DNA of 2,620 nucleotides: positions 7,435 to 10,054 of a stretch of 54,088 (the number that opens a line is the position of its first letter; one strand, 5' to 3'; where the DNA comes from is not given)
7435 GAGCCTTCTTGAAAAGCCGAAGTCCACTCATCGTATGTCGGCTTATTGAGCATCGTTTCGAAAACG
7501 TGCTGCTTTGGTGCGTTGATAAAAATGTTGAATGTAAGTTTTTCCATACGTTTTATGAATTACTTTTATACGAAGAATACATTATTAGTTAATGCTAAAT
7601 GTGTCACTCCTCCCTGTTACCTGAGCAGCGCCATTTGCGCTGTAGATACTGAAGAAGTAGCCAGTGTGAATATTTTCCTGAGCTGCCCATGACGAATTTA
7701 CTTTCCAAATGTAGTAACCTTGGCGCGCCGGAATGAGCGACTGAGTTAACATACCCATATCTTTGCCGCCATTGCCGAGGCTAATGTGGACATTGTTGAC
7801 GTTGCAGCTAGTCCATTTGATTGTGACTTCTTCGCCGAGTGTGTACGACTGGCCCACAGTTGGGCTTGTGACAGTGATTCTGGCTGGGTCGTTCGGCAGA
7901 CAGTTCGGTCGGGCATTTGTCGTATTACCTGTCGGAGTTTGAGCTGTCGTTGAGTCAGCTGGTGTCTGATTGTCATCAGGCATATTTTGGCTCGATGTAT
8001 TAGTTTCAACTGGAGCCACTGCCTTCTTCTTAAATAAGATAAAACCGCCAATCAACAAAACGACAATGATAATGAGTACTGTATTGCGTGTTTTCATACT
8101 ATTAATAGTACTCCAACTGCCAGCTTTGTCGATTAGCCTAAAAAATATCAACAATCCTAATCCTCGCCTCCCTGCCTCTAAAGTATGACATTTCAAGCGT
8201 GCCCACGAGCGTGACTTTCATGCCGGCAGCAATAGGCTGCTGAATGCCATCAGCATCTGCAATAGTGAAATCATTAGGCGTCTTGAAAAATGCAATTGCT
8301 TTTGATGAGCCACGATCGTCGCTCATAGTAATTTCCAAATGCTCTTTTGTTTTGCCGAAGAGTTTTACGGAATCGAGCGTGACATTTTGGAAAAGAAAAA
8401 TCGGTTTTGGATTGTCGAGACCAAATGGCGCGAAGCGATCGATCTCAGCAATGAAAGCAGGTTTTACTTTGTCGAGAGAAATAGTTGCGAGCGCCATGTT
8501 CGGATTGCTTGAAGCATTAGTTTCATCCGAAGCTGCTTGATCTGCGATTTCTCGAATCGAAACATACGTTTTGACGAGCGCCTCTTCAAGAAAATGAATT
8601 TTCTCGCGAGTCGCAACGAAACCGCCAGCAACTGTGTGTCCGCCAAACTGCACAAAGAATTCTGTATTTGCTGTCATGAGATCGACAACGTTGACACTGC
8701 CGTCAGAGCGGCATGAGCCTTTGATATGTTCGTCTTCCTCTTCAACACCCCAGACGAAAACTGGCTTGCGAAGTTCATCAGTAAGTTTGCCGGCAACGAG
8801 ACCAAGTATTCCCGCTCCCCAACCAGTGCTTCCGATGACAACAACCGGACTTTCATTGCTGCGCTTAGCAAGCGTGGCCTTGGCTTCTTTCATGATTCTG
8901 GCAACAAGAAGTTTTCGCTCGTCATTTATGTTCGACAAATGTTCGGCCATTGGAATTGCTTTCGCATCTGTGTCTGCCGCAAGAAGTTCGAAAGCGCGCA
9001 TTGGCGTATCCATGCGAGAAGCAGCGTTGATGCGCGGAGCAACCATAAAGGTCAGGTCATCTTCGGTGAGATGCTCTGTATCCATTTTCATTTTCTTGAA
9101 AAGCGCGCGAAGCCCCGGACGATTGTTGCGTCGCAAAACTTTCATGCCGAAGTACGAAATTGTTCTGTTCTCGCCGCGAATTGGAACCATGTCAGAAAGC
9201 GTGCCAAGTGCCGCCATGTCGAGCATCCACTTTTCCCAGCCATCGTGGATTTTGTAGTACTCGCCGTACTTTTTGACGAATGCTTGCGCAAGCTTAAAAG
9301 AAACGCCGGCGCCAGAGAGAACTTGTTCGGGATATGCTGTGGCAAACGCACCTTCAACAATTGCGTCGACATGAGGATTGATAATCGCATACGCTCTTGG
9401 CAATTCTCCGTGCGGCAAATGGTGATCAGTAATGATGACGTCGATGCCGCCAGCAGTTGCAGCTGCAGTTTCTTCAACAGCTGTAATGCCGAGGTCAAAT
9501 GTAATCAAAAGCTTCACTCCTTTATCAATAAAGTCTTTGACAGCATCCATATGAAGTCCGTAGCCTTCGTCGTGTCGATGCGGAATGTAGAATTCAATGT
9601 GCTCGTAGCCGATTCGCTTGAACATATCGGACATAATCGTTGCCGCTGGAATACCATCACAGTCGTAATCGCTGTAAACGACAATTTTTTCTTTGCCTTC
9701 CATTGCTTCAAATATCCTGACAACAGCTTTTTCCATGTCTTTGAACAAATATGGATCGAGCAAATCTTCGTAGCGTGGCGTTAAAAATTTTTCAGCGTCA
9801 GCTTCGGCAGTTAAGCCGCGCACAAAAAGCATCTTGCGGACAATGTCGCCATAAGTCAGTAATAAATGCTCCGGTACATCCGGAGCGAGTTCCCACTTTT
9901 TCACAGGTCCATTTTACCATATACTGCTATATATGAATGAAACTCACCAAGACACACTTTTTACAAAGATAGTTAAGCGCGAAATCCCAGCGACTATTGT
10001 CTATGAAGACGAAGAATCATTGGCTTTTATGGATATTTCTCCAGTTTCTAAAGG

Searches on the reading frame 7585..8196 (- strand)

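Call 39: search_protein_families(library=pfam, proteins=[window:7585-8196:-], max_evalue=0.0001)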
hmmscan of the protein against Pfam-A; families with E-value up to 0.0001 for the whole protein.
window:7585-8196:- (203 aa): 1 family
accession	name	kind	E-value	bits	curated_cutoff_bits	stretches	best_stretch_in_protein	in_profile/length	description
PF10342.15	Kre9_KNH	-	1.3e-07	32.6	24.6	1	111-202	1-94/94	Kre9/KNH-like N-terminal Ig-like domain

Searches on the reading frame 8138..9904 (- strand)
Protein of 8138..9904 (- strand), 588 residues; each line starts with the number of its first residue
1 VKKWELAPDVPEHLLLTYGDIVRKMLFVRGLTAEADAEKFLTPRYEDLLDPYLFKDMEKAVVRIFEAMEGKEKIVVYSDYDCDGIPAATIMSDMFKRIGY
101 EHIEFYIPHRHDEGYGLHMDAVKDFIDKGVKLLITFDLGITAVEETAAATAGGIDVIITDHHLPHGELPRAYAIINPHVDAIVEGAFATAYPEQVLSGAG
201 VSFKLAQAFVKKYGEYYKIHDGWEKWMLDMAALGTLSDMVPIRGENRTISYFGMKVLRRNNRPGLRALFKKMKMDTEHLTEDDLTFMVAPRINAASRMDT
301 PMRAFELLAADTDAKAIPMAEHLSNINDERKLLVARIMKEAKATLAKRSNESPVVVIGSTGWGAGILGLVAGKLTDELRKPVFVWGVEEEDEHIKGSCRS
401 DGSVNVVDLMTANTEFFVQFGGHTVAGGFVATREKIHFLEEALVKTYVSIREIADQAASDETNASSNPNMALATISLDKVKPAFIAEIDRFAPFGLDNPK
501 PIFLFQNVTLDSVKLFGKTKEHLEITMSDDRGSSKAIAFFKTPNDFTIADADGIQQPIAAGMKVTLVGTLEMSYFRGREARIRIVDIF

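Call 40: search_protein_families(library=pfam, proteins=[window:8138-9904:-], max_evalue=0.0001)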
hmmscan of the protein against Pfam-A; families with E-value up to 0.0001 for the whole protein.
window:8138-9904:- (588 aa): 3 families
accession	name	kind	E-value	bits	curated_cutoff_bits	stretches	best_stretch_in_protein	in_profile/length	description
PF01368.27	DHH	-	8e-21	75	28.1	1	73-235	1-125/125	DHH family, N-terminal domain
PF17768.7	RecJ_OB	-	5.5e-20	71.9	27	1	474-579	4-99/107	RecJ OB domain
PF02272.25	DHHA1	-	6.4e-11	43.1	25.9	1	354-441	4-94/102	DHHA1 domain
